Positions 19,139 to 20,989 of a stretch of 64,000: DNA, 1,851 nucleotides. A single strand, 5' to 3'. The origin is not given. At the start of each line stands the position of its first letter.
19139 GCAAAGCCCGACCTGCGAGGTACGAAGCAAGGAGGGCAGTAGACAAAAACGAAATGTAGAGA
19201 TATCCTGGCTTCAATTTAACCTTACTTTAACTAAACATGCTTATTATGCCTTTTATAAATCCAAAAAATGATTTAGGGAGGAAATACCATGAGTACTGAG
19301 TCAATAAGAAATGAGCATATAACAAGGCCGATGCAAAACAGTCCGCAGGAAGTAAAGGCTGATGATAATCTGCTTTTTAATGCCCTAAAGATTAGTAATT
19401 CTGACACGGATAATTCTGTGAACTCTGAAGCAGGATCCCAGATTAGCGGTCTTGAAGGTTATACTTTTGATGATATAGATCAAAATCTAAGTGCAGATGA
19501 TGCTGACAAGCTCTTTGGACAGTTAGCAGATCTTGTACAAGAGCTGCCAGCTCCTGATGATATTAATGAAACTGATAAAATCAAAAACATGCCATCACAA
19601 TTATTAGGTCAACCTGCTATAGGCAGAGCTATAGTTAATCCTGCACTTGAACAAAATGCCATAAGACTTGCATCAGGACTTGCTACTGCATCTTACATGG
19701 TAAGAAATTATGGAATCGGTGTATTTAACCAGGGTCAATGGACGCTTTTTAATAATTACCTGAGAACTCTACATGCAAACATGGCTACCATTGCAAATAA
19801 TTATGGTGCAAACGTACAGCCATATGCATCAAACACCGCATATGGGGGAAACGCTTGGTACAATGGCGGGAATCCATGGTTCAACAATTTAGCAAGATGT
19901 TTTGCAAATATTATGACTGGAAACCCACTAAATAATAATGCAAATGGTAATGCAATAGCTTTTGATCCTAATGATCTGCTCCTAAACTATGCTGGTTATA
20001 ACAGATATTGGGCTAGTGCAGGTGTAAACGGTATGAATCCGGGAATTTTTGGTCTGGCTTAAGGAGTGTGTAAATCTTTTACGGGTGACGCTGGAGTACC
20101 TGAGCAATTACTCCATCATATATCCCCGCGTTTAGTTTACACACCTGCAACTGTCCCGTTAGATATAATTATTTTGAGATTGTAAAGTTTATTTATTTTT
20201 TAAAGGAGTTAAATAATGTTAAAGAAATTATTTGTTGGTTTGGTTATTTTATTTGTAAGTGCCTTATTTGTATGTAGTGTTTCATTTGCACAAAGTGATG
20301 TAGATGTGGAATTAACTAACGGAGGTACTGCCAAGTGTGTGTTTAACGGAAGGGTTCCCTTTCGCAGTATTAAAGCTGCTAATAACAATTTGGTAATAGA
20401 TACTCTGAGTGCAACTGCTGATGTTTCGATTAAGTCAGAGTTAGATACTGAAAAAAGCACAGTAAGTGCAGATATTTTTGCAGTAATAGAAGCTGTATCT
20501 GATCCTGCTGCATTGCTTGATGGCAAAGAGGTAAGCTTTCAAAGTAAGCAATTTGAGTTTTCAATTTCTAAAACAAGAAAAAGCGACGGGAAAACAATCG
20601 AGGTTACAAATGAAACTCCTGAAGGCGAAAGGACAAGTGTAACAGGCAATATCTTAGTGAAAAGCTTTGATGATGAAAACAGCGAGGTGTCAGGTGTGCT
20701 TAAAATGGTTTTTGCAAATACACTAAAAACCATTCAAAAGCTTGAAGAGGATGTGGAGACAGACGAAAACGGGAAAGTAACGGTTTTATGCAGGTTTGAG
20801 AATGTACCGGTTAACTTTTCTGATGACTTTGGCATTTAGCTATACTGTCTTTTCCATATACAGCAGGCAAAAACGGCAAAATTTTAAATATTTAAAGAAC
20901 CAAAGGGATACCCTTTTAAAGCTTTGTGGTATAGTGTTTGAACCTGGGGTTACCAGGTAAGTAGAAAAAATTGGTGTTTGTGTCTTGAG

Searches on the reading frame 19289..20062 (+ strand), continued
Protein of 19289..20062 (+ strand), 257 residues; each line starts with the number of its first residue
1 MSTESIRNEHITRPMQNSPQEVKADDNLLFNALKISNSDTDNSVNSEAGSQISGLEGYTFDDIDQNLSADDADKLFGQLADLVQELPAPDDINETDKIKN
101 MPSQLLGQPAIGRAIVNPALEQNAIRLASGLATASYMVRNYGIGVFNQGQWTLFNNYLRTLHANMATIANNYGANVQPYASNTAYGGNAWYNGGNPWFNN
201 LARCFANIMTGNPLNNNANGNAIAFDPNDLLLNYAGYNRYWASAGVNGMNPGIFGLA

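Call 78: search_dna_similar(query=window:19289-20059:+, collection=plasmids, mode=protein, max_evalue=0.01)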
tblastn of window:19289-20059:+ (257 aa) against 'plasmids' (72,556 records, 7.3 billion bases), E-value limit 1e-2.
No match.

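Call 85: list_cluster_members(proteins=[window:19289-20059:+, P0003, window:20216-20836:+, window:27446-28510:-])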
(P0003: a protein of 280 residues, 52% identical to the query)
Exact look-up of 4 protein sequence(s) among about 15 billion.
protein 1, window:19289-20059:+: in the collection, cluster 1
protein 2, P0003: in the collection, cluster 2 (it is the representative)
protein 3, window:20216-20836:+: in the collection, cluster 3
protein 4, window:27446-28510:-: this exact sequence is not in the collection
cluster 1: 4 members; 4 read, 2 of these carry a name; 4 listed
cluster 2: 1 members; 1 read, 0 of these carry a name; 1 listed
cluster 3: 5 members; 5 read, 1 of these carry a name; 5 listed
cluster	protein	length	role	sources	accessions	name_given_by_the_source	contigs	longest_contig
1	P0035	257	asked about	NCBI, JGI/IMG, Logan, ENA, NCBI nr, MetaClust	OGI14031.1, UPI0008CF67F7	MAG: hypothetical protein A3I68_08620 [Candidatus Melainabacteria bacterium ... | status=active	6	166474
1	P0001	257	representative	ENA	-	-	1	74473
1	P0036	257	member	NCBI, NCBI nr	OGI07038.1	MAG: hypothetical protein A3F80_06790 [Candidatus Melainabacteria bacterium ...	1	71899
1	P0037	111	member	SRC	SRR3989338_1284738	-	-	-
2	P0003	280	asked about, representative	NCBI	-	-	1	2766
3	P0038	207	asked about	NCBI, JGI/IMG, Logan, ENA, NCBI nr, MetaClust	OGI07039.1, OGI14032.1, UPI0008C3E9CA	MAG: hypothetical protein A3I68_08625 [Candidatus Melainabacteria bacterium ... | MAG: hypothetical protein A3F80_06795 [Candidatus Melainabacteria bacterium ... | status=active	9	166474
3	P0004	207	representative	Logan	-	-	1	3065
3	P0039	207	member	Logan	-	-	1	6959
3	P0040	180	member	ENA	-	-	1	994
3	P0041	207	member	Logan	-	-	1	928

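Call 91: search_protein_families(library=pfam, alignment_id=A4, max_evalue=5)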
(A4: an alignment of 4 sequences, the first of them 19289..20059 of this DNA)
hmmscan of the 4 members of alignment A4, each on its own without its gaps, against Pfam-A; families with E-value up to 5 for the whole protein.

A. member 1, window:19289-20059:+ (257 aa): 0 families

B. families by the number of members that match (of 4 scanned): 0 families

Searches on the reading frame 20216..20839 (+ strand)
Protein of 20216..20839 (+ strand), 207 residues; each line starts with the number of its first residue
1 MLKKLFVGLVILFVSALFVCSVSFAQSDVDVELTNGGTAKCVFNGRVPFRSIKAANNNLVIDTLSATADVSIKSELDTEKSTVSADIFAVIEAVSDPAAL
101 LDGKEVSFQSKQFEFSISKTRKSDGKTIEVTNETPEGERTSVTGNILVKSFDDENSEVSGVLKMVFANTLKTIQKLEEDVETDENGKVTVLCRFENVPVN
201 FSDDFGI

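Call 4: search_protein_families(library=pfam, proteins=[window:20216-20839:+], max_evalue=1)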
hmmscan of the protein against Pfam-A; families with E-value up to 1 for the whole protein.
window:20216-20839:+ (207 aa): 1 family
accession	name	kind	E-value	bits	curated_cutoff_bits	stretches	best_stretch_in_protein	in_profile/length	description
PF18960.5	DUF5702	-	0.1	12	26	1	87-120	164-199/276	Family of unknown function (DUF5702)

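Call 24: search_protein_families(library=ncbifam, proteins=[window:20216-20836:+], max_evalue=1)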
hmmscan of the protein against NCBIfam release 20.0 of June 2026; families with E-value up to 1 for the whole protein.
window:20216-20836:+ (207 aa): 1 family
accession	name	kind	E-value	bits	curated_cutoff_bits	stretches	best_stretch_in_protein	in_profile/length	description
NF052634.1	Riean_0653_fam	subfamily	0.003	18.5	57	1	18-169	15-160/176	Riean_0653 family protein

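Call 28: find_homologous_proteins(query=window:20216-20836:+, max_evalue=0.01)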
Query window:20216-20836:+ (207 aa): 30 proteins with E <= 0.01 among 293 candidates.
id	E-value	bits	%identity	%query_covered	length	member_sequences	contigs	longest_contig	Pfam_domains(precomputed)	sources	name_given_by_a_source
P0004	6.8e-115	399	94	100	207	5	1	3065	-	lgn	-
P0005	8.4e-88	311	69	98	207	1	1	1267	-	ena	-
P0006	2.5e-87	309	72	98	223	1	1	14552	-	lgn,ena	-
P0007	9.0e-87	307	70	100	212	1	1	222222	-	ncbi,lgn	-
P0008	4.7e-86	305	69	98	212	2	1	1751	-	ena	-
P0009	1.1e-84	301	71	98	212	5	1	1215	-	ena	-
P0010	2.8e-84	299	69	99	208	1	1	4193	-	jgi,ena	-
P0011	3.5e-84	299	69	98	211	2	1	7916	-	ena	-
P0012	7.9e-84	298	71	99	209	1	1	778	-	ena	-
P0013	9.2e-84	298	70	98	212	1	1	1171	-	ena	-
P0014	1.5e-83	297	70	98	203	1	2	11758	-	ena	-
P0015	2.0e-82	293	66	100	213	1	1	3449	-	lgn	-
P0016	9.2e-82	291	69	98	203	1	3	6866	-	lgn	-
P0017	3.6e-81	289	66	100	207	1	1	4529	-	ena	-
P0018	4.2e-80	286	67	100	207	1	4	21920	-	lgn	-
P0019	4.9e-80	286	67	100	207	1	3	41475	-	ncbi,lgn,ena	-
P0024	8.2e-65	236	59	98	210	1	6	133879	-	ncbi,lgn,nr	ncbi:MAG: hypothetical protein HYY52_01705 [Candidatus Melainabacteria bacterium]|nr:hypothetical pr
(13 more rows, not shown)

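Call 29: find_encoding_contigs(protein=P0007, flank=6000, max_places=2)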
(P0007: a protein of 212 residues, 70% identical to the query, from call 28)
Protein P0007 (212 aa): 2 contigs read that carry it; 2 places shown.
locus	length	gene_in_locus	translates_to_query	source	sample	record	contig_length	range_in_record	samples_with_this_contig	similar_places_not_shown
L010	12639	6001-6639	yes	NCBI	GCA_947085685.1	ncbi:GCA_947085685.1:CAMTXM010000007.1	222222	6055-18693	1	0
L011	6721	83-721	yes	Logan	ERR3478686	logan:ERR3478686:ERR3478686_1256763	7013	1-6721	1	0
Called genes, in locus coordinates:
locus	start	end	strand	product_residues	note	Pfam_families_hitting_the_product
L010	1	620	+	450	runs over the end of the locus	PF05140:ResB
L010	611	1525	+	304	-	PF01578:Cytochrom_C_asm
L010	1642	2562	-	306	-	PF00535:Glycos_transf_2, PF10111:Glyco_tranf_2_2, PF13641:Glyco_tranf_2_3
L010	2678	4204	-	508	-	PF02878:PGM_PMM_I, PF02879:PGM_PMM_II, PF02880:PGM_PMM_III, PF00408:PGM_PMM_IV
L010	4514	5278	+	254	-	PF00072:Response_reg, PF00486:Trans_reg_C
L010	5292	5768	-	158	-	PF00583:Acetyltransf_1 (weak), PF13508:Acetyltransf_7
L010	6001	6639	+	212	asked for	-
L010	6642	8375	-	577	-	PF21162:ETFQO_UQ-bd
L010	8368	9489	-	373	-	PF01012:ETF, PF00766:ETF_alpha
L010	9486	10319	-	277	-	PF01012:ETF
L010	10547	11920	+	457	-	PF01212:Beta_elim_lyase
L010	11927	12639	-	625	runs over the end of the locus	-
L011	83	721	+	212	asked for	-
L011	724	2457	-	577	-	PF21162:ETFQO_UQ-bd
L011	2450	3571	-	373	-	PF01012:ETF, PF00766:ETF_alpha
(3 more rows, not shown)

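Call 30: find_encoding_contigs(protein=P0024, flank=6000, max_places=2)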
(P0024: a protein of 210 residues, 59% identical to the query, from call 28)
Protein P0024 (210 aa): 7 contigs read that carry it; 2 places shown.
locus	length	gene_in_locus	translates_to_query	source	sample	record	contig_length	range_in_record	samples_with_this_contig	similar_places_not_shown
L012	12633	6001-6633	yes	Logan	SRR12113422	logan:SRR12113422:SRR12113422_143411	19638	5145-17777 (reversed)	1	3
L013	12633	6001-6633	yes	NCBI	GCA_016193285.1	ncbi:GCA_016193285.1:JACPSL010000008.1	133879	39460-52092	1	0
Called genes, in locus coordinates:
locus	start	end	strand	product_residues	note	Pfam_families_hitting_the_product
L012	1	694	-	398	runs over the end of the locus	PF00478:IMPDH, PF03060:NMO, PF04131:NanE (faint), PF01070:FMN_dh, PF01645:Glu_synthase (weak)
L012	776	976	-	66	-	-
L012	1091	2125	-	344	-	PF00140:Sigma70_r1_2, PF04542:Sigma70_r2, PF04539:Sigma70_r3, PF04545:Sigma70_r4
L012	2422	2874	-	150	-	PF03330:DPBB_1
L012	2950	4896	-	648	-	PF02824:TGS, PF07973:tRNA_SAD, PF00587:tRNA-synt_2b, PF03129:HGTP_anticodon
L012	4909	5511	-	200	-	-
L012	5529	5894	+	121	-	PF01035:DNA_binding_1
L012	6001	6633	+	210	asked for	-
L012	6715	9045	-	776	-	PF02638:GHL10, PF13200:DUF4015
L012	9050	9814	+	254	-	PF01048:PNP_UDP_1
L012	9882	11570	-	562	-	PF00732:GMC_oxred_N, PF05199:GMC_oxred_C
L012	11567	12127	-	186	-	PF13618:Gluconate_2-dh3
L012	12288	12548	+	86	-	-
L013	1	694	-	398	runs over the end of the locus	PF00478:IMPDH, PF03060:NMO, PF04131:NanE (faint), PF01070:FMN_dh, PF01645:Glu_synthase (weak)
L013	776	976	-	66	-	-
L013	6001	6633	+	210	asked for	-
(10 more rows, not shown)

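Call 31: find_encoding_contigs(protein=P0019, flank=6000, max_places=2)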
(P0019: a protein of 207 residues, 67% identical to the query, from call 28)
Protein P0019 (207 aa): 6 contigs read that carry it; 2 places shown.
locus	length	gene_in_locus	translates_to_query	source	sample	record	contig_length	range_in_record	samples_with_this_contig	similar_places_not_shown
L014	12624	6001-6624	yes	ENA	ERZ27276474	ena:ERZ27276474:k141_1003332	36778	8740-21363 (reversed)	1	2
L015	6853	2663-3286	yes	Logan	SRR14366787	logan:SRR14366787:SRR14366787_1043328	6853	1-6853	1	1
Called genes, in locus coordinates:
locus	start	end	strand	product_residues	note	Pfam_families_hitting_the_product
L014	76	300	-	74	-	-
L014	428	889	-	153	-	PF13673:Acetyltransf_10 (weak), PF13508:Acetyltransf_7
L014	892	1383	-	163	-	PF00583:Acetyltransf_1 (weak)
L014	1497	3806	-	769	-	-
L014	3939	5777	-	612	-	-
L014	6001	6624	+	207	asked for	-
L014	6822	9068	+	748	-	-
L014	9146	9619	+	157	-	-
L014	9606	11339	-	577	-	PF21162:ETFQO_UQ-bd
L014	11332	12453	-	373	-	PF01012:ETF, PF00766:ETF_alpha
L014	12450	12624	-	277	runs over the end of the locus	PF01012:ETF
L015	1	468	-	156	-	?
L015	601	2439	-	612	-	-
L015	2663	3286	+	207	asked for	-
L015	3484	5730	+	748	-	-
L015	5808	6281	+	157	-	-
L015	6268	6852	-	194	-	?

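Call 42: find_encoding_contigs(protein=P0004, flank=4000)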
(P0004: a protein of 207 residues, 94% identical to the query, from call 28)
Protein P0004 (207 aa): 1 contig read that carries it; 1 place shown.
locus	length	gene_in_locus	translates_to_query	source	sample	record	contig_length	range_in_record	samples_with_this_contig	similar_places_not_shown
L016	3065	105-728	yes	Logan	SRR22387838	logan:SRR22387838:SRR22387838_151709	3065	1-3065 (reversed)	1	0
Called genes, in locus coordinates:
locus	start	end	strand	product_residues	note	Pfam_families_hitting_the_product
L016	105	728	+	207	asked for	-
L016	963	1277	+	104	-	PF00076:RRM_1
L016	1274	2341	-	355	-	-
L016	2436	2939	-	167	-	-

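Call 49: predict_structure(alignment_id=A3)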
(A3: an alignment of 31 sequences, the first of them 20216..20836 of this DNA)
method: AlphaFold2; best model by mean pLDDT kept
length: 207 residues; sequences in the alignment: 31
mean_pLDDT: 68.8   pTM: 0.61
mean pLDDT of the five models: 68.8, 64.7, 61.9, 58.3, 50.0
residues with pLDDT >= 90: 0; 70-90: 130; 50-70: 49; < 50: 28
segments of 3 or more residues with pLDDT < 50: 2-9, 12-25, 203-207
pLDDT, mean of each block of 10 residues (from residue 1): 49 36 49 74 69 67 70 78 79 74 74 77 83 75 79 83 77 59 62 80 47
secondary structure, 60 per line:
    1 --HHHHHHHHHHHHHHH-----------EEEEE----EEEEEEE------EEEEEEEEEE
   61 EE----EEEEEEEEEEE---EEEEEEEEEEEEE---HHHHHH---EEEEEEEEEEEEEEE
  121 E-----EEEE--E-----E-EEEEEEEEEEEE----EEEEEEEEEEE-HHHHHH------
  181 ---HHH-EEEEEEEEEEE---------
elements in order: H3-17 E29-33 E38-44 E51-62 E67-77 E81-93 H97-102 E106-121 E127-130 E141-152 E157-167 H169-174 E188-198

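Call 72: search_protein_families(library=padloc, proteins=[window:20216-20836:+], max_evalue=1)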
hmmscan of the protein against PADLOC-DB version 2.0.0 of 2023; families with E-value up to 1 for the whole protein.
window:20216-20836:+ (207 aa): 0 families

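Call 73: search_protein_families(library=phrogs, proteins=[window:20216-20836:+], max_evalue=1)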
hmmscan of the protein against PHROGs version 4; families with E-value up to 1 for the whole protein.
window:20216-20836:+ (207 aa): 1 family
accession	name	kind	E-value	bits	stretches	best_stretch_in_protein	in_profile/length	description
phrog_31577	-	unknown function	0.14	13.1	1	139-183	39-81/149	-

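Call 86: search_solved_structures(query=A3, max_evalue=1)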
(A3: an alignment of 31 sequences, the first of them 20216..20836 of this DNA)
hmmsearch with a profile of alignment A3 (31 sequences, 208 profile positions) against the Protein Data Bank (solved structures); distinct sequences matched with E-value up to 1: 0.

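Call 87: search_protein_families(library=ncbifam, alignment_id=A3, max_evalue=0.01)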
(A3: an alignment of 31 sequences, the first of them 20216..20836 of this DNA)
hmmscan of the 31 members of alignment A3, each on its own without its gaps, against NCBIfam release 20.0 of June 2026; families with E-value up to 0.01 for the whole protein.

A. member 1, window:20216-20836:+ (207 aa): 1 family
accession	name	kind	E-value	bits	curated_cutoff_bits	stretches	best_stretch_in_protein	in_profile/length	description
NF052634.1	Riean_0653_fam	subfamily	0.003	18.5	57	1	18-169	15-160/176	Riean_0653 family protein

B. families by the number of members that match (of 31 scanned): 2 families
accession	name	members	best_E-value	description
NF052634.1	Riean_0653_fam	7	4.5e-05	Riean_0653 family protein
TIGR03548.1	mutarot_permut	1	0.0073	cyclically-permuted mutarotase family protein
